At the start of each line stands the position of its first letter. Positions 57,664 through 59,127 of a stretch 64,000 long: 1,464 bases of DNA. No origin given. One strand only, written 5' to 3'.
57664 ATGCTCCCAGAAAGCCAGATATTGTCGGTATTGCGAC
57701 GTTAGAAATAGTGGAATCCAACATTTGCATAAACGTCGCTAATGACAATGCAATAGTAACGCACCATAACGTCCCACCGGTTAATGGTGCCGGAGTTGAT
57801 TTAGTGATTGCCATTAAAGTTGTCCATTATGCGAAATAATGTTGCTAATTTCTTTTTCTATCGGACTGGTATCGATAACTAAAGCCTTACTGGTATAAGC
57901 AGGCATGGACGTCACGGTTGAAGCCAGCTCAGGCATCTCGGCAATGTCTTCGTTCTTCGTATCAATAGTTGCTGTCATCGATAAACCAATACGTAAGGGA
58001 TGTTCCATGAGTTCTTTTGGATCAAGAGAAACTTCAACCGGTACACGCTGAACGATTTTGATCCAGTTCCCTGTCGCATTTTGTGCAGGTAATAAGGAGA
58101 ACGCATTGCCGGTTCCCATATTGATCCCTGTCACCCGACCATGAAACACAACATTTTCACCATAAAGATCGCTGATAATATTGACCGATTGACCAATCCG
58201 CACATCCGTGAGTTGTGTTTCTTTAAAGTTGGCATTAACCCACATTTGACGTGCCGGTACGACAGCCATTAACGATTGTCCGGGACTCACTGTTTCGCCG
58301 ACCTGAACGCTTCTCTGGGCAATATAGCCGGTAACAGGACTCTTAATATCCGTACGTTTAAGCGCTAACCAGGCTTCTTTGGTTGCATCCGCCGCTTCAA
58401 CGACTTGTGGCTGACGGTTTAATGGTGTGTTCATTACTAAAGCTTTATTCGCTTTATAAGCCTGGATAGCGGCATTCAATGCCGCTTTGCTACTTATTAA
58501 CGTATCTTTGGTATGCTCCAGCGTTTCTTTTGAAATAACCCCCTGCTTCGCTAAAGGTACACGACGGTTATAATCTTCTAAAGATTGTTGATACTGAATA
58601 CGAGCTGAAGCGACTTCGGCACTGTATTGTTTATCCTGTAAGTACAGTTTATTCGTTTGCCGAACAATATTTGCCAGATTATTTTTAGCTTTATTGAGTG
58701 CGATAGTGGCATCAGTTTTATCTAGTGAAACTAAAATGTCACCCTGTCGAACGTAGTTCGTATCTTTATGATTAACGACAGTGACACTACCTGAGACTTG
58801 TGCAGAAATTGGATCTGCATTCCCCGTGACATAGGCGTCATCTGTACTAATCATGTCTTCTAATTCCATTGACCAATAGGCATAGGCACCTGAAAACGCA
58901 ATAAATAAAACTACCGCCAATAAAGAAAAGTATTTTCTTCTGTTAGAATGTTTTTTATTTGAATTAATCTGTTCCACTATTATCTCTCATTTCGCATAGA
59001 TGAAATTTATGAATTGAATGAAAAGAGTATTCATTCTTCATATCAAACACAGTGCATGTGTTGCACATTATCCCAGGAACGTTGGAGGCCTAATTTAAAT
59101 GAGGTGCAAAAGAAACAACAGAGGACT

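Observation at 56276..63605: emrKY-evgAS module appears AT-rich relative to flanking core genes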

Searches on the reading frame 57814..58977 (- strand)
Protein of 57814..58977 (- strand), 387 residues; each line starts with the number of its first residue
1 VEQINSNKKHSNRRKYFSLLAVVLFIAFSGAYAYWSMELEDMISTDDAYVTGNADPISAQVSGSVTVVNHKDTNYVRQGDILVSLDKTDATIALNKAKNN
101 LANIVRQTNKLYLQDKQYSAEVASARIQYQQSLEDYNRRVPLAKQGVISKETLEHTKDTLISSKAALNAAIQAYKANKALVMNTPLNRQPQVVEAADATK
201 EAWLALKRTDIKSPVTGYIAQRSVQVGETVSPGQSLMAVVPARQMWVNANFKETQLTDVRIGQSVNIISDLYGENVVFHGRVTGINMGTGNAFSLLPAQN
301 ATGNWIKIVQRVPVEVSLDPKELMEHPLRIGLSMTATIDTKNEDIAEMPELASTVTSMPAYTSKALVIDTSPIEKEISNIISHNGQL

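Call 4: search_protein_families(library=ncbifam, proteins=[window:57814-58977:-])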
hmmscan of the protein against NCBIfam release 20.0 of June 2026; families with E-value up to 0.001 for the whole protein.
window:57814-58977:- (387 aa): 16 families
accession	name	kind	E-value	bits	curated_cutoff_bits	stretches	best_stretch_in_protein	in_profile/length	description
NF011715.0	PRK15136.1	equivalog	2.7e-148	493.7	563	1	6-385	13-389/390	multidrug efflux MFS transporter periplasmic adaptor subunit EmrA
TIGR00998.1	8a0101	subfamily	1.8e-146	487.4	390.8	1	14-338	1-334/334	EmrA/EmrK family multidrug efflux transporter periplasmic adaptor subunit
NF007785.0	PRK10476.1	equivalog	1.1e-44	152.7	376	1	8-341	4-343/347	multidrug transporter subunit MdtN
TIGR01730.1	RND_mfp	subfamily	2e-24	86.1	94.9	2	191-285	117-210/322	efflux RND transporter periplasmic adaptor subunit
NF007850.1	PRK10559.1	equivalog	4.3e-23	81.9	400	1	20-344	10-284/303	p-hydroxybenzoic acid efflux pump subunit AaeA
NF002939.0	PRK03598.1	equivalog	2.6e-22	79.4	393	1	14-282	5-277/332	secretion protein HlyD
TIGR00999.1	8a0102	subfamily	3.7e-16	59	319.3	1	114-286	21-168/271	CzcB/NccB family metal efflux transporter periplasmic adaptor subunit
TIGR01843.1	type_I_hlyD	subfamily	1e-14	54.3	208.65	2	191-268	253-332/422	HlyD family type I secretion periplasmic adaptor subunit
NF038010.1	ABC_adapt_DarC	equivalog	2.7e-09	36.3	450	1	56-277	74-297/417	darobactin export ABC transporter periplasmic adaptor subunit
TIGR02971.1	heterocyst_DevB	subfamily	1.1e-08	34.9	129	1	96-283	73-276/327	ABC exporter membrane fusion protein, DevB family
NF045680.1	DiMtlExpIhpB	equivalog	4.5e-05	22.6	450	1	201-270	130-199/326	divalent metal ion exporter adaptor subunit IhpB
NF008589.1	PRK11556.1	equivalog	8e-05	21.7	391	0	196-251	180-235/392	MdtA/MuxA family multidrug efflux RND transporter periplasmic adaptor subunit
TIGR03794.1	NHLM_micro_HlyD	equivalog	9.8e-05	21.4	156.2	0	51-159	55-161/421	NHLP bacteriocin system secretion protein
NF007362.0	PRK09859.1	equivalog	0.00014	21.2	738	0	57-108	64-115/385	multidrug transporter subunit MdtE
NF008606.0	PRK11578.1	equivalog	0.00037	19.7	342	0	57-264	64-242/371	macrolide transporter subunit MacA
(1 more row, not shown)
